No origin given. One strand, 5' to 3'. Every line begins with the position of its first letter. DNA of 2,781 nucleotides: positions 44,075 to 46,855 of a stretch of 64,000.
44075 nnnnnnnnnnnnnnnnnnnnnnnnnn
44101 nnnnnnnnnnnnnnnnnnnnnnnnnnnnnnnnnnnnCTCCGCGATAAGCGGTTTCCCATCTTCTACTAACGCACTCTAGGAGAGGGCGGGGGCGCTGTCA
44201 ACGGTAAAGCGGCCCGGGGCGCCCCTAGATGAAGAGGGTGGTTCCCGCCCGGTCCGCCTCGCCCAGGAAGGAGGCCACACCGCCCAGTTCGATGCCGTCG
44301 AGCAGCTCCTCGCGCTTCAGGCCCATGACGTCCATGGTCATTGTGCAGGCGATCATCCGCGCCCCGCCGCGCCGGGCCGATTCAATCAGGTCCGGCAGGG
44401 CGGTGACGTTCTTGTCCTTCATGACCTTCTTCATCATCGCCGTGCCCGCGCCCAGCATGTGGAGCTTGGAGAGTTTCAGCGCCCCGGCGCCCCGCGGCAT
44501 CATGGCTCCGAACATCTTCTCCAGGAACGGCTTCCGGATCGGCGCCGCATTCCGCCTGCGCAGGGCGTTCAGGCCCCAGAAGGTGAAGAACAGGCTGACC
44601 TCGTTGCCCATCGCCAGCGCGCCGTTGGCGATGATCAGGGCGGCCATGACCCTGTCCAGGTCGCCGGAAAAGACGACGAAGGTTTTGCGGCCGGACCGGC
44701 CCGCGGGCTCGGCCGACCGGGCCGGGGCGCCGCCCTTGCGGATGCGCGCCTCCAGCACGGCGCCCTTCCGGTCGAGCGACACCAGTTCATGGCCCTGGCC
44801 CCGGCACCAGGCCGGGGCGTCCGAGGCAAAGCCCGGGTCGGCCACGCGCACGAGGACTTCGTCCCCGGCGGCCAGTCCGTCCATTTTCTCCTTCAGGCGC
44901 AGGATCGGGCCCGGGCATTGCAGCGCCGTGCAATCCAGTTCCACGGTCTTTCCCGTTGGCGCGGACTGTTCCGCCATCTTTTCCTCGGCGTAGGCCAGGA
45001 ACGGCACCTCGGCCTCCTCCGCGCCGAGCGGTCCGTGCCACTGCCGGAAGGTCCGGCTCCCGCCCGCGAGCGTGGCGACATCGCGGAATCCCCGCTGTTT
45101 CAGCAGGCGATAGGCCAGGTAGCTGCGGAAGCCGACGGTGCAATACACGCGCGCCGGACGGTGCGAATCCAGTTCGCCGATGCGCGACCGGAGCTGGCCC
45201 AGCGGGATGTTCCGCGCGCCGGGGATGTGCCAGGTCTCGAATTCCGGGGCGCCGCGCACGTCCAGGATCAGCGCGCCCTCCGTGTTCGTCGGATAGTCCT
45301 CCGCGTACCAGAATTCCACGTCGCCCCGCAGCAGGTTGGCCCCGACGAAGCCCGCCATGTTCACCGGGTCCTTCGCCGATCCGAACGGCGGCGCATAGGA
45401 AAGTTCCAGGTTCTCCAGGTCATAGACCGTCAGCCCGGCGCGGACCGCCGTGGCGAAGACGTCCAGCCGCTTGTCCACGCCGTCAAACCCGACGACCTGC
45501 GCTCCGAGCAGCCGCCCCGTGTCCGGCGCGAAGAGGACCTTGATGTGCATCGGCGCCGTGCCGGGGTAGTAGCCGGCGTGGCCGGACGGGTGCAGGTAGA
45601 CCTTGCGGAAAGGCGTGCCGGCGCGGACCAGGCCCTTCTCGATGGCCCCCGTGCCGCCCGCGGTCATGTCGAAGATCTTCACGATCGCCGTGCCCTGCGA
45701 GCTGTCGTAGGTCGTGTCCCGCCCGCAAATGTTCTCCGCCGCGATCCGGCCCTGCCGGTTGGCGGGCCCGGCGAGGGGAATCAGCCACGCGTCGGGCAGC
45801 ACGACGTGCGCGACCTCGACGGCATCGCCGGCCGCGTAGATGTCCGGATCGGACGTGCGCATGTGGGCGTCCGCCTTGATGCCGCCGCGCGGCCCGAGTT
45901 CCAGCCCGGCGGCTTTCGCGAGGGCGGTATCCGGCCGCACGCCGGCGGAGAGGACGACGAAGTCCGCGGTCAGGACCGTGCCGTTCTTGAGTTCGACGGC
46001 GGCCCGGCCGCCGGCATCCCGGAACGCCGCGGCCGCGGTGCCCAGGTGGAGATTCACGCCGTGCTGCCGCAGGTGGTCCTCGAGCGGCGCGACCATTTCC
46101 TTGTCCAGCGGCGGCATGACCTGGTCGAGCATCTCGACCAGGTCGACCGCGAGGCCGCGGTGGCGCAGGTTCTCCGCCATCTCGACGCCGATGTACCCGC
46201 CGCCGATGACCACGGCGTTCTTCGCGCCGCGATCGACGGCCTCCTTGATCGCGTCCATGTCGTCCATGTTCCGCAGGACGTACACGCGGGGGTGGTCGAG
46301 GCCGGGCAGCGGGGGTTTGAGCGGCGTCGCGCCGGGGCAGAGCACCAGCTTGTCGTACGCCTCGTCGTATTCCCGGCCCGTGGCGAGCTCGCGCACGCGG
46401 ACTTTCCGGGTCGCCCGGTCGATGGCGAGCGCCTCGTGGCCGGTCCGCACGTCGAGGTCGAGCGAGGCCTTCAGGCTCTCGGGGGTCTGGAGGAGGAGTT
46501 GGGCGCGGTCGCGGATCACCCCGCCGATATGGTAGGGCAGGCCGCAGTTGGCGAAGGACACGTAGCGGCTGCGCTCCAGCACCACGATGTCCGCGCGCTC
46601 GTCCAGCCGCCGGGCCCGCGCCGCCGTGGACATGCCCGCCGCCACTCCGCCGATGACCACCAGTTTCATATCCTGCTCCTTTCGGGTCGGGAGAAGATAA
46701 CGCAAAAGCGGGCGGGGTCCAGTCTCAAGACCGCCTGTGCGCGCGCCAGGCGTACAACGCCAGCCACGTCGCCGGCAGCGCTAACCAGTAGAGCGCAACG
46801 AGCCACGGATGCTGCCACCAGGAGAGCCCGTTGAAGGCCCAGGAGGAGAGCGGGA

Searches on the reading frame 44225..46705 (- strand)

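Call 28: search_protein_families(library=pfam, proteins=[window:44225-46705:-], max_evalue=0.00001)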
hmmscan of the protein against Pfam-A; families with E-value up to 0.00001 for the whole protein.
window:44225-46705:- (826 aa): 9 families
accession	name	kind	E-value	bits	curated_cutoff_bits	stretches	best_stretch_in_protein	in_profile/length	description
PF07992.20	Pyr_redox_2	-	5.6e-66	223.4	26.1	1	13-296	1-277/291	Pyridine nucleotide-disulphide oxidoreductase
PF13686.11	DrsE_2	-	1.1e-55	188.3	25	1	674-825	4-156/156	DsrE/DsrF/DrsH-like family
PF00070.33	Pyr_redox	-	1.2e-20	74.3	22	1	164-241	2-81/82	Pyridine nucleotide-disulphide oxidoreductase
PF01206.22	TusA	-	2.4e-18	66.2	28.6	1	589-657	2-70/70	Sulfurtransferase TusA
PF00581.25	Rhodanese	-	5.7e-14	52.8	22.2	1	475-551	11-97/102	Rhodanese-like domain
PF02852.28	Pyr_redox_dim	-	5e-11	43.2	25.3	1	340-442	2-103/110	Pyridine nucleotide-disulphide oxidoreductase, dimerisation domain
PF01266.30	DAO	-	2.6e-09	37.5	27.9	0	205-270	152-217/353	FAD dependent oxidoreductase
PF02635.20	DsrE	-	4.1e-08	33.8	22.7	0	676-814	4-104/116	DsrE/DsrF-like family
PF13738.12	Pyr_redox_3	-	8.2e-08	32.3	30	0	153-293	156-305/305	Pyridine nucleotide-disulphide oxidoreductase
